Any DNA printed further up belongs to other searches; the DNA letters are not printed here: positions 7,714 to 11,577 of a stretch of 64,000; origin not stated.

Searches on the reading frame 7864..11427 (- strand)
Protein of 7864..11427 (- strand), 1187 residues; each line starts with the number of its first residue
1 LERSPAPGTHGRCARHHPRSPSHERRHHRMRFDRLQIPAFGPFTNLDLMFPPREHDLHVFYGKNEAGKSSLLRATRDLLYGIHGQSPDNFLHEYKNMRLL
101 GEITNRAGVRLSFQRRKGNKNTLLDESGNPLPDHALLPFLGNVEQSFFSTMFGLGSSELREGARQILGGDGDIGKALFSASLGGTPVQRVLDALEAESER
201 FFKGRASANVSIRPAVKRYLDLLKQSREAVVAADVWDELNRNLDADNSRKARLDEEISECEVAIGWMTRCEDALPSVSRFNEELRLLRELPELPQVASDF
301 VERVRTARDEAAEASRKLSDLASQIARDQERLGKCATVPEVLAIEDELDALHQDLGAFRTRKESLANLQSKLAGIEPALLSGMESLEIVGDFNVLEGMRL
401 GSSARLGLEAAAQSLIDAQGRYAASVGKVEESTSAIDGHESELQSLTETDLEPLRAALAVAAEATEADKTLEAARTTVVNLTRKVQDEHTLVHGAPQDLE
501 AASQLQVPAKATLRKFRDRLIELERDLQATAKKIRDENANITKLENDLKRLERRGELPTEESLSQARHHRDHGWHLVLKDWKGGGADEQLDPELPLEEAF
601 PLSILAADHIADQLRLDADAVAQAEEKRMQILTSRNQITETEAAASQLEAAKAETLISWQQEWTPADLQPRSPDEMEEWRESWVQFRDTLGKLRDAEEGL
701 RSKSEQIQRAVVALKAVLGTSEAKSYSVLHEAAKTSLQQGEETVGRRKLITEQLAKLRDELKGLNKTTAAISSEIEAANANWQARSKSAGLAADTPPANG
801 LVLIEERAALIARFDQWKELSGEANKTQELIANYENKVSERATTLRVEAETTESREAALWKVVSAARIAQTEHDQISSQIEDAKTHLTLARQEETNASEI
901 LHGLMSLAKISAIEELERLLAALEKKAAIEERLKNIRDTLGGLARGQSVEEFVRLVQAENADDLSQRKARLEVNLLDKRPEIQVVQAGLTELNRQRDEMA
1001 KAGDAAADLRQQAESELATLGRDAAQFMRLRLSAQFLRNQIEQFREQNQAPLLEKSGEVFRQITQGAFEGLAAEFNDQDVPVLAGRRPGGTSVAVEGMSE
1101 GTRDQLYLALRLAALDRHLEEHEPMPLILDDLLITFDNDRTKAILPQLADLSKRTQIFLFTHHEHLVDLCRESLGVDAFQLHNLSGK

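Call 5: search_protein_families(library=pfam, proteins=[window:7864-11427:-], max_evalue=0.01)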
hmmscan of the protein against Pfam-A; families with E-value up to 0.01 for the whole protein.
window:7864-11427:- (1187 aa): 5 families
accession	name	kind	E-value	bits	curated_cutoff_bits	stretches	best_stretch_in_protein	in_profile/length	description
PF13514.12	AAA_27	-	4.5e-65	219.5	22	1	30-236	1-206/206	AAA domain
PF02463.25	SMC_N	-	3.3e-07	30.4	40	1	857-1177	89-212/220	RecF/RecN/SMC N terminal domain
PF13476.12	AAA_23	-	3.5e-07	31.5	27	1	34-132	1-87/201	AAA domain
PF13175.12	AAA_15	-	0.0002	21.5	32.1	0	30-74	1-42/374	AAA ATPase domain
PF13304.12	AAA_21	-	0.00061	20.4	27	0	57-79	1-23/304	AAA domain, putative AbiEii toxin, Type IV TA system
